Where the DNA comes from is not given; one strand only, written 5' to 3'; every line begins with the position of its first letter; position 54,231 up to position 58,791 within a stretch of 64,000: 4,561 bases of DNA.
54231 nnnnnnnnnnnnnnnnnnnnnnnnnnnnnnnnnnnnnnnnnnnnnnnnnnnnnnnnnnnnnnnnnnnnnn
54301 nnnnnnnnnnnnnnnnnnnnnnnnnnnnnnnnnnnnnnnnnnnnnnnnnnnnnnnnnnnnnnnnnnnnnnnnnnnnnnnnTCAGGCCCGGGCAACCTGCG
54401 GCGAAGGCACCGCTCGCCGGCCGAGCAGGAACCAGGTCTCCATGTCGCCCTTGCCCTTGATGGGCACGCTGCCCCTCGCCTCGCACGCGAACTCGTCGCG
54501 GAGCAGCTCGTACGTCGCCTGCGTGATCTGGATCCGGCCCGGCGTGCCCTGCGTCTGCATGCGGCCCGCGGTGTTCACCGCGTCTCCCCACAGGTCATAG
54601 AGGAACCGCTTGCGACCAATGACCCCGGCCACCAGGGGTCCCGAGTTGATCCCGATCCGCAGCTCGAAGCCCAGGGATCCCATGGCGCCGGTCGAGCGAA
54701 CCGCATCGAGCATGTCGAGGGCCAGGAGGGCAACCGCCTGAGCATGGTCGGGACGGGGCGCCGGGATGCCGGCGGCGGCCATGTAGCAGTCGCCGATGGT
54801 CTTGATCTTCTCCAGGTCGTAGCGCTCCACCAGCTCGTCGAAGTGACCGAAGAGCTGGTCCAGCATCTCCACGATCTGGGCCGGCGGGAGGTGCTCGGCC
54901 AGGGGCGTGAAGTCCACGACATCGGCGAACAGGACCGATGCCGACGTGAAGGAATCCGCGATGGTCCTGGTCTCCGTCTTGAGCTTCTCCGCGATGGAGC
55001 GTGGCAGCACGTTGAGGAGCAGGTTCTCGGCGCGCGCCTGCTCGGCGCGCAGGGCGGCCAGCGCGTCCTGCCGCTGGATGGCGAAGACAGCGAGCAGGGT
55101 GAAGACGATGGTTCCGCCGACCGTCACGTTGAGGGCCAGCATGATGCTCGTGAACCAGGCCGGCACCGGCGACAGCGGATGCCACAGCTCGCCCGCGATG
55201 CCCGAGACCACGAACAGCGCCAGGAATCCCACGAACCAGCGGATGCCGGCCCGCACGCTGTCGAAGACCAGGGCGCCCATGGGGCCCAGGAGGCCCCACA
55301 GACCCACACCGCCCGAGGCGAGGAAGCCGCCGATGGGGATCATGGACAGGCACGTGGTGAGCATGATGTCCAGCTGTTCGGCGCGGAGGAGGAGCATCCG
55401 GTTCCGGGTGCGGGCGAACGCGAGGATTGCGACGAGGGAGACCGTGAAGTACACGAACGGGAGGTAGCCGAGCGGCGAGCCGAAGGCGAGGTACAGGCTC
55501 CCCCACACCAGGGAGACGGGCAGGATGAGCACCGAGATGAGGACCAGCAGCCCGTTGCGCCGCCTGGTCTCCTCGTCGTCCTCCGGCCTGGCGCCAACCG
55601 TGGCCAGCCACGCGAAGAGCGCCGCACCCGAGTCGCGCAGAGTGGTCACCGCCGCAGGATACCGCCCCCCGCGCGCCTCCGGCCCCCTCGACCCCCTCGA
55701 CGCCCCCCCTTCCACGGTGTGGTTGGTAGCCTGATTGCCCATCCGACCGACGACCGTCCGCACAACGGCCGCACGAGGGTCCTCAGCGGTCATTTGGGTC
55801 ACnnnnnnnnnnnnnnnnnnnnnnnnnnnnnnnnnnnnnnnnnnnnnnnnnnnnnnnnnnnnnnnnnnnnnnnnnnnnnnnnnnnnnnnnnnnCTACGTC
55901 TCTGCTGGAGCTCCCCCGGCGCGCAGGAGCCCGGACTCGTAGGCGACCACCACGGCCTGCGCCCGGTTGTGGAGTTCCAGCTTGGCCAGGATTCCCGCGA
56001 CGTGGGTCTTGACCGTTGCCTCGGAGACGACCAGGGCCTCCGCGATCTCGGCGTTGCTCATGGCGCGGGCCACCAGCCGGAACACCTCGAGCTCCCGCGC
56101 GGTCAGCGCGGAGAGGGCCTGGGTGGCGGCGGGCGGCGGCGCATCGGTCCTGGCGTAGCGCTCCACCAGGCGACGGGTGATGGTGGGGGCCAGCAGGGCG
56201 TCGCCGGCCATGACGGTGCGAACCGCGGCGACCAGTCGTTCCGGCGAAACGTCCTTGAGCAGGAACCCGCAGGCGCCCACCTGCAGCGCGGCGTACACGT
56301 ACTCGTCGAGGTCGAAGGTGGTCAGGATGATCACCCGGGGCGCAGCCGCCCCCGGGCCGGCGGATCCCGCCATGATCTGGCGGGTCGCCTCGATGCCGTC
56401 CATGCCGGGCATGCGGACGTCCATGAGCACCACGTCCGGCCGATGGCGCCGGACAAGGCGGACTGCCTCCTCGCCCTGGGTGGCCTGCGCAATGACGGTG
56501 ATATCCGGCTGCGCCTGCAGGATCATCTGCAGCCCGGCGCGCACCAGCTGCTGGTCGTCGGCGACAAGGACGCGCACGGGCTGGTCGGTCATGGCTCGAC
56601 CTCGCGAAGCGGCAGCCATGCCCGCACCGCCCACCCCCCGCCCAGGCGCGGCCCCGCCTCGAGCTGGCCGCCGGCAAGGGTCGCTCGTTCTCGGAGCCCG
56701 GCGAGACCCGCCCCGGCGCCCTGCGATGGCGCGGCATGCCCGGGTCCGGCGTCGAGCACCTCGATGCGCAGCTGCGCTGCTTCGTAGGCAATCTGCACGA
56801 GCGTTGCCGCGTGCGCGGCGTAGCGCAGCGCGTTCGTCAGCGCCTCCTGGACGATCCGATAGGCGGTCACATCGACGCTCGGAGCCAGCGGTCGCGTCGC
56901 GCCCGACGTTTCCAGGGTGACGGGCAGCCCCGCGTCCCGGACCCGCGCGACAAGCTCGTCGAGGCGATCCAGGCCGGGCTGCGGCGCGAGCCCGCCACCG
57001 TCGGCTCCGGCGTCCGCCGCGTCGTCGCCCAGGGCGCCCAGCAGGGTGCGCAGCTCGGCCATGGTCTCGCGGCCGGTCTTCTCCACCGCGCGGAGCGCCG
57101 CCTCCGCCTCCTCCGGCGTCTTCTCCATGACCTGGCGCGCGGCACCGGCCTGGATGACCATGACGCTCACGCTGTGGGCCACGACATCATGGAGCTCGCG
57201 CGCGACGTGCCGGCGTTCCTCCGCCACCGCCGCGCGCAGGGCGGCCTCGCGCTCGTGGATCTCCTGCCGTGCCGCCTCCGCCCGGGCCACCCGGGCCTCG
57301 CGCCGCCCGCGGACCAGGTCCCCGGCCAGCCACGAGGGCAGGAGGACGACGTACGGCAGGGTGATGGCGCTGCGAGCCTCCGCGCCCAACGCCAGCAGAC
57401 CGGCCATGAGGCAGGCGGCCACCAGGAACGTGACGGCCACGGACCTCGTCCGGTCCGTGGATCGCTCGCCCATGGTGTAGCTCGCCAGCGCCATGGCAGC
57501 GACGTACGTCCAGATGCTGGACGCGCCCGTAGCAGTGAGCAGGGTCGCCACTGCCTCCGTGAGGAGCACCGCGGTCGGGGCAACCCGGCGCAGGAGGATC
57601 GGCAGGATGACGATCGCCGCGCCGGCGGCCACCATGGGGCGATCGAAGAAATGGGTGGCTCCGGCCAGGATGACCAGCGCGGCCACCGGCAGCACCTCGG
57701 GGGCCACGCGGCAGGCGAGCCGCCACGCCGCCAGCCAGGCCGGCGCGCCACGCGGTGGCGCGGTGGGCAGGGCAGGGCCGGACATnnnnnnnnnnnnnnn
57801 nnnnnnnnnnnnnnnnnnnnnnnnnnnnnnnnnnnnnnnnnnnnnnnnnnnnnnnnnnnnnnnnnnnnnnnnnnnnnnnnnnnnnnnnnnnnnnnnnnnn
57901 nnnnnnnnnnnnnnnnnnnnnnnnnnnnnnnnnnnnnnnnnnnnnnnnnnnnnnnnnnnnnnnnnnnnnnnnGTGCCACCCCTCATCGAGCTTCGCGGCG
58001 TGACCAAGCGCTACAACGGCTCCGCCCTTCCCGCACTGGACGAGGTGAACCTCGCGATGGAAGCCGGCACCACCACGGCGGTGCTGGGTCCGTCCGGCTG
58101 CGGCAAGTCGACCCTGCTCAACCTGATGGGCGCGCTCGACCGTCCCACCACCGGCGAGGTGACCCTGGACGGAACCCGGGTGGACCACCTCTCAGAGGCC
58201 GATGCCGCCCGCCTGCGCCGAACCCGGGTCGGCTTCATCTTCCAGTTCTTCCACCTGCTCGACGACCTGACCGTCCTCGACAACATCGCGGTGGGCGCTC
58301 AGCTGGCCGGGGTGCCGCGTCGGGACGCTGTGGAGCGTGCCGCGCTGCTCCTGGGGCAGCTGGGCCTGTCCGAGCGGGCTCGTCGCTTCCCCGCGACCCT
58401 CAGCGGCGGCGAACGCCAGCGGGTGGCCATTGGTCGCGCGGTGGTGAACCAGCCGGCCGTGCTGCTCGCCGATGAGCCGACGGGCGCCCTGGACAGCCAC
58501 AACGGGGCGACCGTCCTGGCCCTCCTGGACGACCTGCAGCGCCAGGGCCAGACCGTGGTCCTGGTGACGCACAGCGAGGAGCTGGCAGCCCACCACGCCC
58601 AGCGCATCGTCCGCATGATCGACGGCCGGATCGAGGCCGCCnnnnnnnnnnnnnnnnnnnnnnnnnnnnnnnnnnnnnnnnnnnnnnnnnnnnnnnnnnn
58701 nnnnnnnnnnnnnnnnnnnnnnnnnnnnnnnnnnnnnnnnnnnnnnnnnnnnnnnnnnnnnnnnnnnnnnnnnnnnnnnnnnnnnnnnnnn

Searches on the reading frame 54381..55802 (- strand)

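Call 13: search_protein_families(library=pfam, proteins=[window:54381-55802:-], max_evalue=0.001)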
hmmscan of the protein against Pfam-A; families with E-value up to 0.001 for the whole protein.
window:54381-55802:- (473 aa): 1 family
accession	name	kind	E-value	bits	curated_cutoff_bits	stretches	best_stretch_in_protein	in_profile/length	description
PF00211.25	Guanylate_cyc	-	1.8e-59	200.8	21.9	1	284-460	5-182/183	Adenylate and Guanylate cyclase catalytic domain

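Call 30: search_protein_families(library=ncbifam, proteins=[window:54381-55802:-], max_evalue=0.001)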
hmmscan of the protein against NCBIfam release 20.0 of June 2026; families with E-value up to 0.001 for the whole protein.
window:54381-55802:- (473 aa): 1 family
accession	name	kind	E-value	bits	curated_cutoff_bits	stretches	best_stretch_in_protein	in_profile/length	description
NF058673.1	LipAdnlyCyLipJMY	equivalog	0.00033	19.5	800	1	287-449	295-438/449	bifunctional lipase/adenylate cyclase LipJ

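Call 66: search_protein_families(library=padloc, proteins=[window:54381-55802:-], max_evalue=0.01)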
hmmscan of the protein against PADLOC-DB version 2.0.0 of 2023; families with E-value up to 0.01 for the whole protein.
window:54381-55802:- (473 aa): 5 families
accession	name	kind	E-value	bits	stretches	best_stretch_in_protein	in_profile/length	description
PDLC00734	PycC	-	4.4e-12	43.8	1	251-438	145-348/374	Pycsar cyclase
PDLC02366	PycC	-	3.2e-05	21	1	277-436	266-435/486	-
PDLC02367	PycC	-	0.0012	16.4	1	376-441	131-199/226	-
PDLC00762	PycC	-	0.004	14.1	0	352-428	124-200/508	Pycsar cyclase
PDLC02369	PycC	-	0.0057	14.2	1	379-439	135-196/248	-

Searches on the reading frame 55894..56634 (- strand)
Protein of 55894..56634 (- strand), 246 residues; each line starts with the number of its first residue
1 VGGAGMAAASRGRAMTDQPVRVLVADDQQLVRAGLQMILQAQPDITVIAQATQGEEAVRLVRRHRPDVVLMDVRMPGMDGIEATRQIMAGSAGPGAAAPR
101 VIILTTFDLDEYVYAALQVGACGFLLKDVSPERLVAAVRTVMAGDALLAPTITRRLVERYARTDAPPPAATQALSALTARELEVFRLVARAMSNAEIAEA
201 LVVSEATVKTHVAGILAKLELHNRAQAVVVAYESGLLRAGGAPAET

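Call 40: search_protein_families(library=pfam, proteins=[window:55894-56634:-], max_evalue=0.001)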
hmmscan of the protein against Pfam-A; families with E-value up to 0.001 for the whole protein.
window:55894-56634:- (246 aa): 4 families
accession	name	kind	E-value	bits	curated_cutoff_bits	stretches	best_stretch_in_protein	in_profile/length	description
PF00072.30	Response_reg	-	7.8e-29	100.5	30.2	1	22-139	1-111/111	Response regulator receiver domain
PF00196.25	GerE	-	3.7e-18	65.3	23.5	1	176-231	2-57/57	Bacterial regulatory proteins, luxR family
PF08281.18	Sigma70_r4_2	-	5.8e-07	29.5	25.7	1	171-218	5-53/54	Sigma-70, region 4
PF04545.22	Sigma70_r4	-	0.00031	20.6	24.1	1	173-219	1-48/50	Sigma-70, region 4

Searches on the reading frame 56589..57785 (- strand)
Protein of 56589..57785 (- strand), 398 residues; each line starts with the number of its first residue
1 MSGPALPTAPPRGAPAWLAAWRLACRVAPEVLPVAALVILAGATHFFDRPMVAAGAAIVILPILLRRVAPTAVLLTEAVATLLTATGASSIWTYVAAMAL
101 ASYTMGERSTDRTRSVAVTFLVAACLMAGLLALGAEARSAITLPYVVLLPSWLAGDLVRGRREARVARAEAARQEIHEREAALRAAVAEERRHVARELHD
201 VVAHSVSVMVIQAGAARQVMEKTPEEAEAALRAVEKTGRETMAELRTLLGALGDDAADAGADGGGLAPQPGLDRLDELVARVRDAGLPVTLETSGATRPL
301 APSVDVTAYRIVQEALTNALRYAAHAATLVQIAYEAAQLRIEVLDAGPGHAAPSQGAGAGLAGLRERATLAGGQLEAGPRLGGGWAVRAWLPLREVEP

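Call 40: search_protein_families(library=pfam, proteins=[window:56589-57785:-], max_evalue=0.001)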
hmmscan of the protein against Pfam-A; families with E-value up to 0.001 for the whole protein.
window:56589-57785:- (398 aa): 4 families
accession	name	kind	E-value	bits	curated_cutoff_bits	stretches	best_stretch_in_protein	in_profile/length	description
PF07730.19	HisKA_3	-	6.5e-18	65.5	24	1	190-253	1-64/68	Histidine kinase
PF02518.31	HATPase_c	-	2.9e-09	37.8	26.4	1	308-394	6-110/111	Histidine kinase-, DNA gyrase B-, and HSP90-like ATPase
PF23539.1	DUF7134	-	0.00024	21.2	27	1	35-162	21-155/155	Domain of unknown function (DUF7134)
PF13581.12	HATPase_c_2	-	0.00026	21.4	27.4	1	311-360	35-88/127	Histidine kinase-like ATPase domain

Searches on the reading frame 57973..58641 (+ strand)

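Call 40: search_protein_families(library=pfam, proteins=[window:57973-58641:+], max_evalue=0.001)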
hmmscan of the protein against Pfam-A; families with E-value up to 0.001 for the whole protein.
window:57973-58641:+ (223 aa): 4 families
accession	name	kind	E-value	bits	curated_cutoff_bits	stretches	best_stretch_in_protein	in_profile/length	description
PF00005.33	ABC_tran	-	3e-34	119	25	1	22-170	1-136/137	ABC transporter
PF02463.25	SMC_N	-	1.1e-05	25.4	40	0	142-215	136-211/220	RecF/RecN/SMC N terminal domain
PF03193.22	RsgA_GTPase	-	0.00012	22.4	30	1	24-65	99-139/174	RsgA GTPase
PF13304.12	AAA_21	-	0.00089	19.8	27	0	35-53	2-20/304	AAA domain, putative AbiEii toxin, Type IV TA system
